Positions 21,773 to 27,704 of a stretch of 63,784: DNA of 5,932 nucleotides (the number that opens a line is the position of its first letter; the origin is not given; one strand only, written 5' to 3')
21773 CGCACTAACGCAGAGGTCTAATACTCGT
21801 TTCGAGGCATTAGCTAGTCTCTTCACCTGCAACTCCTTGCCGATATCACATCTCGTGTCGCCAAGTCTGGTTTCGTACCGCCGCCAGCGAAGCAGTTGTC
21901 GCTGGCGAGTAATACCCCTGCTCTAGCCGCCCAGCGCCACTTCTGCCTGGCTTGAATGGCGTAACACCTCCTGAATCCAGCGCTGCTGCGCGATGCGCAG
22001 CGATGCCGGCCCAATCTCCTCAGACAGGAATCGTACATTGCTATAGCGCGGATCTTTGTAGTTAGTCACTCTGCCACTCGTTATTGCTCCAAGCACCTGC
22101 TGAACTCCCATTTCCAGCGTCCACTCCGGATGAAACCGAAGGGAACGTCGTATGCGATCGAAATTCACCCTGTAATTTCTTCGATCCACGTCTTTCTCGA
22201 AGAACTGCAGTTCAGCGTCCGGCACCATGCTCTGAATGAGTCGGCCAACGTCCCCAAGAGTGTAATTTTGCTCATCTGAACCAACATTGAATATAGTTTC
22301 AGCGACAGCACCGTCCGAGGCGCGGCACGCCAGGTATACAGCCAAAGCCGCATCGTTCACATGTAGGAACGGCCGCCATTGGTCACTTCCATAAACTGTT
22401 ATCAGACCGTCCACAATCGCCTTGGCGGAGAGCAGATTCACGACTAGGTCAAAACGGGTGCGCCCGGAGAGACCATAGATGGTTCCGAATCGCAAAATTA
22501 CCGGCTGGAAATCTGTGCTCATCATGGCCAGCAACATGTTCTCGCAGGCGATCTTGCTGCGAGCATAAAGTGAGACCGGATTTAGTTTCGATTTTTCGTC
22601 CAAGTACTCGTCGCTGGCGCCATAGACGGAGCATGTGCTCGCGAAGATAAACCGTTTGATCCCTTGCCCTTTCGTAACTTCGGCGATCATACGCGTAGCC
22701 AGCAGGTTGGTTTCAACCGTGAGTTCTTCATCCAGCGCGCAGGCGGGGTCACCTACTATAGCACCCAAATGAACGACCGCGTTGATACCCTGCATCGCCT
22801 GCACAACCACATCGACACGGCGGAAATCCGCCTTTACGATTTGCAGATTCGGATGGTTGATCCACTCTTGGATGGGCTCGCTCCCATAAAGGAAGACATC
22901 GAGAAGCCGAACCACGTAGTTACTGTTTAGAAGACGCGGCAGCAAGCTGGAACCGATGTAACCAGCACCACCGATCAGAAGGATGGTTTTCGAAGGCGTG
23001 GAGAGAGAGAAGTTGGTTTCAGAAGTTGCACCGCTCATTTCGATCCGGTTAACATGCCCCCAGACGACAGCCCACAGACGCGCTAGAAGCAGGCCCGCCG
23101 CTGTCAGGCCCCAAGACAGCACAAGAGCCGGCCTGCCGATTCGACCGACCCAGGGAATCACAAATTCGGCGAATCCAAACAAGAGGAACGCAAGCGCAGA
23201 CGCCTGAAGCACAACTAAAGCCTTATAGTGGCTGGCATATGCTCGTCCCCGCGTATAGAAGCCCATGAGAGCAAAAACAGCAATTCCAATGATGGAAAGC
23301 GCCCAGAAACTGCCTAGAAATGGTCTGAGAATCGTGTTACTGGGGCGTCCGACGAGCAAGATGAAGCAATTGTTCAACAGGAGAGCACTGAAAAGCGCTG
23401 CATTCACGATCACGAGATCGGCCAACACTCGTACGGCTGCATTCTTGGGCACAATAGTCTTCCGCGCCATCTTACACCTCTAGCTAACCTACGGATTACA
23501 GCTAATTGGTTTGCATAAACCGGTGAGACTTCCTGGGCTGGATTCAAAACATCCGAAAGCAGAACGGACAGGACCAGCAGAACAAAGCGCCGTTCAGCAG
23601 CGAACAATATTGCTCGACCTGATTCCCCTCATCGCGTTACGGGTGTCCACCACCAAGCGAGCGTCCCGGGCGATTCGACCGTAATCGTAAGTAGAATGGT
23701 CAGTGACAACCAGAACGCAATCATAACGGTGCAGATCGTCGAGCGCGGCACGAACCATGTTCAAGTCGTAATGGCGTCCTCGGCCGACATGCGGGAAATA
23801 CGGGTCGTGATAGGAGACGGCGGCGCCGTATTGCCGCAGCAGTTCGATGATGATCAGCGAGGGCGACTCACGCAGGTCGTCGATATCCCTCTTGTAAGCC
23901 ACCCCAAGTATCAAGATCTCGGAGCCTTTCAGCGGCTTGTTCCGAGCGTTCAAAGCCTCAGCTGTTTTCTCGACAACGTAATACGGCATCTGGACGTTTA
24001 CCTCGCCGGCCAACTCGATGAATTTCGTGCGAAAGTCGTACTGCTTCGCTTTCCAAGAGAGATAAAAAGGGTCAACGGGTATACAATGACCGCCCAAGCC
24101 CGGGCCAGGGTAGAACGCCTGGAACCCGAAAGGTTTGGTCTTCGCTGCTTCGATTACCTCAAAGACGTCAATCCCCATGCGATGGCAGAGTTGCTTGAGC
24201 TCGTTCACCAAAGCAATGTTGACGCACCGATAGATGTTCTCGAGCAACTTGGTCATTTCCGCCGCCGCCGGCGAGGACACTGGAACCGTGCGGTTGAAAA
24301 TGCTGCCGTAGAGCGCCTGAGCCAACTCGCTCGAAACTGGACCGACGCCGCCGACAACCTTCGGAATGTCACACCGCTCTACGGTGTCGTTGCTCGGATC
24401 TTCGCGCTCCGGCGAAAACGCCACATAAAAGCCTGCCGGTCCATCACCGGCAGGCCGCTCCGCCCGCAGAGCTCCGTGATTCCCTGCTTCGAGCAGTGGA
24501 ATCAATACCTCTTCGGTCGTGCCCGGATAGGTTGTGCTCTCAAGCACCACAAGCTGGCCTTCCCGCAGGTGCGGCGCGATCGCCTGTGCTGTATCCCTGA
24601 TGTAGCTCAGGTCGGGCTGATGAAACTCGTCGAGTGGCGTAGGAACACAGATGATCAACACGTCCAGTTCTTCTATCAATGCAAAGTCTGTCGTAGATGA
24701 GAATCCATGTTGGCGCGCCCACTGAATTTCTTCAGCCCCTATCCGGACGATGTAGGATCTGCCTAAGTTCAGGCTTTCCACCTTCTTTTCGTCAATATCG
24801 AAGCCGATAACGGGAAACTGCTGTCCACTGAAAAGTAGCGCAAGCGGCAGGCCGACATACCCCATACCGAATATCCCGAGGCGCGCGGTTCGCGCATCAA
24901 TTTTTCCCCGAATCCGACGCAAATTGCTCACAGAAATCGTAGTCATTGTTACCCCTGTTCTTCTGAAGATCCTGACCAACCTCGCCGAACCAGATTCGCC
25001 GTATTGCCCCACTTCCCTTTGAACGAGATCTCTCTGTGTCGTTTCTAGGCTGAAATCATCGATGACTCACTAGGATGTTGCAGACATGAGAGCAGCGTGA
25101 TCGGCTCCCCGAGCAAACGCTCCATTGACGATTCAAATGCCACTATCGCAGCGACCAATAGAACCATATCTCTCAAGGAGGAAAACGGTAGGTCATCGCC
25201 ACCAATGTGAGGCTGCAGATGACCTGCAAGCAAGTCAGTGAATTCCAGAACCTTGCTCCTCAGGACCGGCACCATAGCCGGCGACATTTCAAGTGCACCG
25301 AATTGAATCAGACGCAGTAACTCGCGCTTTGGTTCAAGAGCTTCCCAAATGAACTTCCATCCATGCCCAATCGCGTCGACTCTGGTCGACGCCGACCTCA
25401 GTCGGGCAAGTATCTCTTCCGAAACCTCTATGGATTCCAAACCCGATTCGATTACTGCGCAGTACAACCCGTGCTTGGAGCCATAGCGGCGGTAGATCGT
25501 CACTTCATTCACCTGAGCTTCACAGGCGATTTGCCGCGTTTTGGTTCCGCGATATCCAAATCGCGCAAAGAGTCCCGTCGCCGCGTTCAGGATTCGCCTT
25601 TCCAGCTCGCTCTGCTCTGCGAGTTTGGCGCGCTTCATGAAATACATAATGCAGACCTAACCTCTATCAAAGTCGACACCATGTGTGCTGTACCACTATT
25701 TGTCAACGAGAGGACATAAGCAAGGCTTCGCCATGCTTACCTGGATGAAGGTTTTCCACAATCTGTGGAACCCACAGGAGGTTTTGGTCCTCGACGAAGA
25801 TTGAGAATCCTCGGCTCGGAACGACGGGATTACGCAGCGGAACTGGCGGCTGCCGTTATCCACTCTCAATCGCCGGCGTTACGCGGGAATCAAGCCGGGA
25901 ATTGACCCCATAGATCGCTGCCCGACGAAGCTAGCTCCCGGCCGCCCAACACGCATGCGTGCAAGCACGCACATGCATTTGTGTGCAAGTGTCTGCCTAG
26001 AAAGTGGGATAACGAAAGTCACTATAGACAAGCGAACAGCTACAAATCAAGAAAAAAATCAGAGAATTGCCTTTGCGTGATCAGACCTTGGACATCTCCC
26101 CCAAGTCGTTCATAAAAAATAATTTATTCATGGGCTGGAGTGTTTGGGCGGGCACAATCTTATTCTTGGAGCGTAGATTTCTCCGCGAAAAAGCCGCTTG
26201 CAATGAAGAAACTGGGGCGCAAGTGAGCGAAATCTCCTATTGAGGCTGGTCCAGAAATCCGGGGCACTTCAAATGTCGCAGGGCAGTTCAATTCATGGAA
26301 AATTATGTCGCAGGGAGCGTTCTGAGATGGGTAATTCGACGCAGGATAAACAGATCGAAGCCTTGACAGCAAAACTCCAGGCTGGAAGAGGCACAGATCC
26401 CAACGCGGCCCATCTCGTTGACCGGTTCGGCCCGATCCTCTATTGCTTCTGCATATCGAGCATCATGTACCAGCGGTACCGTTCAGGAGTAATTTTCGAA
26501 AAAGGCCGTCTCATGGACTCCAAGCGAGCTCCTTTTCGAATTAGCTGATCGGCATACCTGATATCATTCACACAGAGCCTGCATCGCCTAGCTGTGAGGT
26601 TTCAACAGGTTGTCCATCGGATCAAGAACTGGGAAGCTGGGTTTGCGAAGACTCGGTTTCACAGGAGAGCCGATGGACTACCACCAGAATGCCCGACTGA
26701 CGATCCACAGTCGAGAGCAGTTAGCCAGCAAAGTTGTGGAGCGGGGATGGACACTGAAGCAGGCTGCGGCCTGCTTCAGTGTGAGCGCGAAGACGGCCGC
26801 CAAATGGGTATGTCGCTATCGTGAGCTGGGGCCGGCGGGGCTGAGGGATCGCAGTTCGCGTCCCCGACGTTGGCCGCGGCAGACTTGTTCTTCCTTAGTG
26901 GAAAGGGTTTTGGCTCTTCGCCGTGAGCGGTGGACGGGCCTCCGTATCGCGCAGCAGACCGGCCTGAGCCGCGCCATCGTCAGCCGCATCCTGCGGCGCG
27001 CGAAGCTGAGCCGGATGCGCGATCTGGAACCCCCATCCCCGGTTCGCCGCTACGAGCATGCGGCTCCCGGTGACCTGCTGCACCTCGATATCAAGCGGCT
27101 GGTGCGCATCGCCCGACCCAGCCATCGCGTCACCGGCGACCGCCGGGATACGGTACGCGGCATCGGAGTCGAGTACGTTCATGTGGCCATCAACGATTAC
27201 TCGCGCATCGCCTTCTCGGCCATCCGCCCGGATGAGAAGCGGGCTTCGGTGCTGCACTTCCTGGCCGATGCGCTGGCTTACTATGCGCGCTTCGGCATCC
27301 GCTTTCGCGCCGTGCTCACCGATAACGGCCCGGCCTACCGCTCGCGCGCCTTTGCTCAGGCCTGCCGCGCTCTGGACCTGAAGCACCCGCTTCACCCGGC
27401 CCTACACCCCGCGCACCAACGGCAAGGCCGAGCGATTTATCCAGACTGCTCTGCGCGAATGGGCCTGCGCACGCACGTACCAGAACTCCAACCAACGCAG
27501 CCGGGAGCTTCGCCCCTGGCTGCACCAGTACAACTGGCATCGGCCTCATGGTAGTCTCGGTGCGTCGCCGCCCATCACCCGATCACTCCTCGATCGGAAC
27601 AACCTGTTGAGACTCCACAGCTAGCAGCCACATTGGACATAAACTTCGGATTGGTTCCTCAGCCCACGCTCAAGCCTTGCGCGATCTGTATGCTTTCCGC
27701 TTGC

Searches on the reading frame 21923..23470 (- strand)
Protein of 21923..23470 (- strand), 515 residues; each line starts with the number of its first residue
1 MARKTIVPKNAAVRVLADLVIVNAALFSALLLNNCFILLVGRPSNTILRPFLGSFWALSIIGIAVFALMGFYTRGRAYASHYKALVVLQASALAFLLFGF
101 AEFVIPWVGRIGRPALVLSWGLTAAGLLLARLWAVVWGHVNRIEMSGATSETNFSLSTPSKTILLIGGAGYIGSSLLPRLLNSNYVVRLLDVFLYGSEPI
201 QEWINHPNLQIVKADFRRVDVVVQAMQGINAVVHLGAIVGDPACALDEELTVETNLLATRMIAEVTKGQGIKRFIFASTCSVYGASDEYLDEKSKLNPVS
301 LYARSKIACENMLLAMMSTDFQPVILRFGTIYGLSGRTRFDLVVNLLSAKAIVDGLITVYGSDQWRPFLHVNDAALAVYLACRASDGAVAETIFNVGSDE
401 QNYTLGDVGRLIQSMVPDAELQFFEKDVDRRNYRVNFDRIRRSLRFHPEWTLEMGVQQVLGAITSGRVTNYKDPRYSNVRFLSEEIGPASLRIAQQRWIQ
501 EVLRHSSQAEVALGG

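Call 3: search_protein_families(library=pfam, proteins=[window:21923-23470:-])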
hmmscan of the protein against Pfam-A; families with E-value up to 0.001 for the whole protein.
window:21923-23470:- (515 aa): 8 families
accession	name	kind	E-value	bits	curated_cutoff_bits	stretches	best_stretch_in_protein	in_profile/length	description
PF01370.27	Epimerase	-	3.8e-41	141.5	20.9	1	163-397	1-240/240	NAD dependent epimerase/dehydratase family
PF16363.11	GDP_Man_Dehyd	-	1.1e-21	78.1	27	1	164-458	1-331/332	GDP-mannose 4,6 dehydratase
PF01073.25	3Beta_HSD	-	3.6e-16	59.5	22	1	165-352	2-202/280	3-beta hydroxysteroid dehydrogenase/isomerase family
PF04321.23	RmlD_sub_bind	-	3.4e-13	49.8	27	1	162-349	2-169/287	RmlD substrate binding domain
PF13460.12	NAD_binding_10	-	7.7e-13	49.1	27.2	1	167-331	1-146/184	NAD(P)H-binding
PF02719.21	Polysacc_synt_2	-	2.1e-10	40.7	20.2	1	163-385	1-220/293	Polysaccharide biosynthesis protein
PF05368.20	NmrA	-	4.9e-08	33.3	27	1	160-281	2-109/298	NmrA-like family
PF07993.18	NAD_binding_4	-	1.4e-06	28.1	20.1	1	225-335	85-211/258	Male sterility protein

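Call 4: search_protein_families(library=ncbifam, proteins=[window:21923-23470:-])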
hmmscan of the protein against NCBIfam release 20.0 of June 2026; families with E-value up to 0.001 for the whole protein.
window:21923-23470:- (515 aa): 25 families
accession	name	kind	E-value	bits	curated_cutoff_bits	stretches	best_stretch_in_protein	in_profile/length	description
TIGR01179.1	galE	equivalog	7.5e-28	97.3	262.3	1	163-455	2-317/332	UDP-glucose 4-epimerase GalE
TIGR01181.1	dTDP_gluc_dehyt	equivalog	7.1e-27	94.3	365.1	1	163-459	2-307/321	dTDP-glucose 4,6-dehydratase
TIGR04180.1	EDH_00030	hypoth_equivalog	7.9e-24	84.2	475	1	163-424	1-263/297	NAD-dependent 4,6-dehydratase LegB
TIGR02197.1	heptose_epim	equivalog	2e-19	69.9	274.6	1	163-462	1-312/316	ADP-glyceromanno-heptose 6-epimerase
NF043036.1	ErythonDh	equivalog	2.4e-16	59.9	325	1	163-314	3-161/321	D-erythronate dehydrogenase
TIGR01214.1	rmlD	equivalog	3.1e-14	52.8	224.05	1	162-348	1-168/285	dTDP-4-dehydrorhamnose reductase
TIGR03466.1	HpnA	hypoth_equivalog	1.2e-12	47.3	367.65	1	162-326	2-165/327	hopanoid-associated sugar epimerase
NF008872.0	PRK11908.1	equivalog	1e-11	44.5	294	1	161-416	2-271/349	bifunctional UDP-4-keto-pentose/UDP-xylose synthase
NF007582.0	PRK10217.1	equivalog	5.4e-11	42.2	698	1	161-406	2-261/355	dTDP-glucose 4,6-dehydratase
NF042423.1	oxyalk_red_Shew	equivalog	6.9e-11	41.8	580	1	156-381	4-220/331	2-alkyl-3-oxoalkanoate reductase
NF042422.1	oxyalk_red_OleD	equivalog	3.5e-10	39.8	580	1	163-335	3-172/329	2-alkyl-3-oxoalkanoate reductase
NF041293.1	G6PDh_Azf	equivalog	4.4e-10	39.4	400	1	161-285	3-121/252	NAD-dependent glucose-6-phosphate dehydrogenase Azf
NF007490.0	PRK10084.1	subfamily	1.9e-09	37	649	1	163-460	3-331/361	dTDP-glucose 4,6-dehydratase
NF007956.0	PRK10675.1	subfamily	2.1e-09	37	394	1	163-319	3-166/338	UDP-glucose 4-epimerase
NF005998.1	PRK08125.1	equivalog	2.3e-09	36.2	777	1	158-294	313-448/649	bifunctional UDP-4-amino-4-deoxy-L-arabinose formyltransferase/UDP-glucuronic acid oxidase ArnA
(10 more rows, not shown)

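Call 41: search_solved_structures(query=window:21923-23470:-, max_evalue=1e-15, show_alignments=1)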
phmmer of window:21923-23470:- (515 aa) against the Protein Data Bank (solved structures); distinct sequences matched with E-value up to 1e-15: 18.
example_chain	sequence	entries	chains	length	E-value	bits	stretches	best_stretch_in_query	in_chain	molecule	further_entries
6vo6_A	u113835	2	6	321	8.6e-32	114.1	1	160-471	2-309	Putative sugar-nucleotide epimerase/dehydratease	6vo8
8rdg_A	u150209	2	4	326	1.7e-28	103.3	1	163-411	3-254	SDR family NAD(P)-dependent oxidoreductase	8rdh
8rdi_A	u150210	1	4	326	6.1e-28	101.4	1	163-411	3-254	SDR family NAD(P)-dependent oxidoreductase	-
6wjb_A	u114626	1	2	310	3e-26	95.8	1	161-408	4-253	NAD-dependent epimerase/dehydratase family protein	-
6wj9_A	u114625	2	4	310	1.5e-25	93.6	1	161-408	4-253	NAD-dependent epimerase/dehydratase family protein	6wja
3ehe_A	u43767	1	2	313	2.9e-21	79.4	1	163-401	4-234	UDP-glucose 4-epimerase (GalE-1)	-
6kv9_A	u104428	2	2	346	2.3e-20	76.5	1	147-398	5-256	MoeE5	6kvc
4lk3_A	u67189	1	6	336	3.9e-20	75.7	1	161-459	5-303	UDP-glucuronic acid decarboxylase 1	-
2b69_A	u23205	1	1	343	4.8e-20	75.4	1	159-459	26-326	UDP-glucuronate decarboxylase 1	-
4gll_A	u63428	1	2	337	6.3e-20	75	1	160-459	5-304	UDP-glucuronic acid decarboxylase 1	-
6zl6_A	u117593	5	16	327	7e-20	74.9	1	163-454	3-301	Epimerase domain-containing protein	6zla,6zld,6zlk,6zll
4m55_A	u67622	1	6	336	7.3e-20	74.8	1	161-459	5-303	UDP-glucuronic acid decarboxylase 1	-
6zlj_A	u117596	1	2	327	2.5e-19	73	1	163-454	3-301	Epimerase domain-containing protein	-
6bwl_A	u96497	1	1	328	1.4e-17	67.3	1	163-460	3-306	Pal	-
6bi4_A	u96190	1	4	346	3.1e-17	66.1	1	153-459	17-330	dTDP-glucose 4,6-dehydratase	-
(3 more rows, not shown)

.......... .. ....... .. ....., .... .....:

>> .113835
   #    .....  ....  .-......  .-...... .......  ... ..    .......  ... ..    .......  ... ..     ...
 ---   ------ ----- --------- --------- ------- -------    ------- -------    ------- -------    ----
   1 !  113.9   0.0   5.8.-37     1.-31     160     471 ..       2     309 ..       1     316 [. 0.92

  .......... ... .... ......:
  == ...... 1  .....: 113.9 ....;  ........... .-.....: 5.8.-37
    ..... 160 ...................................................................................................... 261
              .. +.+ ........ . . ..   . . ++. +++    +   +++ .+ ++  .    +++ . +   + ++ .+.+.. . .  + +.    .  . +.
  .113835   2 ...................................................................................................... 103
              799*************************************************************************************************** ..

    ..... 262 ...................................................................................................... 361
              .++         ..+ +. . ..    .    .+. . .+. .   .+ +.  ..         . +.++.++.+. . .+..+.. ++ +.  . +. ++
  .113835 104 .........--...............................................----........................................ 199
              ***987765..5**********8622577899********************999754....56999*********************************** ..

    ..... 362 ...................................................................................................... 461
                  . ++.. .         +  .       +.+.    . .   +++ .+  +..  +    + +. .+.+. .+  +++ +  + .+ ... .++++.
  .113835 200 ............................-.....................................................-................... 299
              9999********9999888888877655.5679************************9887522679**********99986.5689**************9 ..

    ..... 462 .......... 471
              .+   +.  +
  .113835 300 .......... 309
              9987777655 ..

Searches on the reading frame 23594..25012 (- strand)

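Call 13: search_protein_families(library=pfam, proteins=[window:23594-25012:-])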
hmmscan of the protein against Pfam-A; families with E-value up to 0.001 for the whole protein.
window:23594-25012:- (472 aa): 4 families
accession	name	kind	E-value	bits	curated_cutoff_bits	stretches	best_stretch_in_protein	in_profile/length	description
PF03721.20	UDPG_MGDP_dh_N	-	5.6e-41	140.6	27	1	44-229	2-181/187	UDP-glucose/GDP-mannose dehydrogenase family, NAD binding domain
PF00984.24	UDPG_MGDP_dh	-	1.3e-32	112.2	25.4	1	250-339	2-92/94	UDP-glucose/GDP-mannose dehydrogenase family, central domain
PF03720.21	UDPG_MGDP_dh_C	-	2.8e-24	85.9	30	1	367-461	1-101/103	UDP-glucose/GDP-mannose dehydrogenase family, UDP binding domain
PF03446.21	NAD_binding_2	-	7.8e-06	26.4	21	1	45-170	2-104/161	NAD binding domain of 6-phosphogluconate dehydrogenase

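Call 62: search_protein_families(library=ncbifam, proteins=[window:23594-25012:-], max_evalue=1e-10)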
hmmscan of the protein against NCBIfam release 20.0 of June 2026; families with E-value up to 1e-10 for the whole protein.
window:23594-25012:- (472 aa): 6 families
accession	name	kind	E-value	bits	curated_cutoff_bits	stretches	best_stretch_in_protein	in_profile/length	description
TIGR03026.1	NDP-sugDHase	subfamily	5.8e-123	410.7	189.8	1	44-459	2-413/413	nucleotide sugar dehydrogenase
NF008286.0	PRK11064.1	equivalog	2.5e-77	260.2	459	1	44-459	5-417/420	UDP-N-acetyl-D-mannosamine dehydrogenase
NF040825.1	UDPMaNacDH_Arch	equivalog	1.2e-76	258.3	750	1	44-459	2-399/418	UDP-N-acetyl-D-mannosamine dehydrogenase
NF011729.0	PRK15182.1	equivalog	4.7e-60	203.5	592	1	44-442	8-391/425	Vi polysaccharide biosynthesis UDP-N-acetylglucosamine C-6 dehydrogenase TviB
NF041297.1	UDPGDh_AglM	equivalog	4.1e-49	167.6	670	1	45-460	3-416/429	UDP-glucose 6-dehydrogenase AglM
NF047673.2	TeichurnBiosyTuaD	equivalog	1.4e-40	139.8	700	1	45-441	4-389/439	UDP-glucose 6-dehydrogenase TuaD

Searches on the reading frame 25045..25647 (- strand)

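Call 13: search_protein_families(library=pfam, proteins=[window:25045-25647:-])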
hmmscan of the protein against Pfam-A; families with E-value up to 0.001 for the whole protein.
window:25045-25647:- (200 aa): 1 family
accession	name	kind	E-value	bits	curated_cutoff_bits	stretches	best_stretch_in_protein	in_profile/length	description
PF00440.29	TetR_N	-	8e-12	45.2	24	1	19-64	1-46/47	Bacterial regulatory proteins, tetR family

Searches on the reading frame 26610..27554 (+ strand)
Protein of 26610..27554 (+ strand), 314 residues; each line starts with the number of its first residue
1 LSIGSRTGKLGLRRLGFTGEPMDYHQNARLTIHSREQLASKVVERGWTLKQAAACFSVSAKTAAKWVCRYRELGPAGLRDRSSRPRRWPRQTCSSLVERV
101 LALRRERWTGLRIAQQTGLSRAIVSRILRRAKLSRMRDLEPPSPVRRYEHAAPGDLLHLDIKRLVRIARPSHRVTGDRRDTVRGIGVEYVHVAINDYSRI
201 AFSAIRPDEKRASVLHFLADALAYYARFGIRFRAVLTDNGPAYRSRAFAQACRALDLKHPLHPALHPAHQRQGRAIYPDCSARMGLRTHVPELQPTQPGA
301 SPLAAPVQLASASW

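Call 47: search_protein_families(library=pfam, proteins=[window:26610-27554:+], max_evalue=0.00001)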
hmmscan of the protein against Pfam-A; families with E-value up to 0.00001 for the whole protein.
window:26610-27554:+ (314 aa): 6 families
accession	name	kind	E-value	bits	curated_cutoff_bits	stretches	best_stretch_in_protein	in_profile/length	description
PF13011.12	LZ_Tnp_IS481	-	1e-15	58.2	22.2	1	22-105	1-84/85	leucine-zipper of insertion element IS481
PF00665.32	rve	-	8.8e-11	42.4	32.6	1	187-266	23-101/102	Integrase core domain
PF13384.12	HTH_23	-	1.6e-10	40.9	24.6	1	43-79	14-50/50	Homeodomain-like domain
PF13518.12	HTH_28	-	1.9e-10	41.1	25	1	43-86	10-52/52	Helix-turn-helix domain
PF13565.12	HTH_32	-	2.6e-09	37.9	33.7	1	62-128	1-73/73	Homeodomain-like domain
PF13551.12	HTH_29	-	1.3e-06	28.8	28.1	0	44-95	9-60/64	Winged helix-turn helix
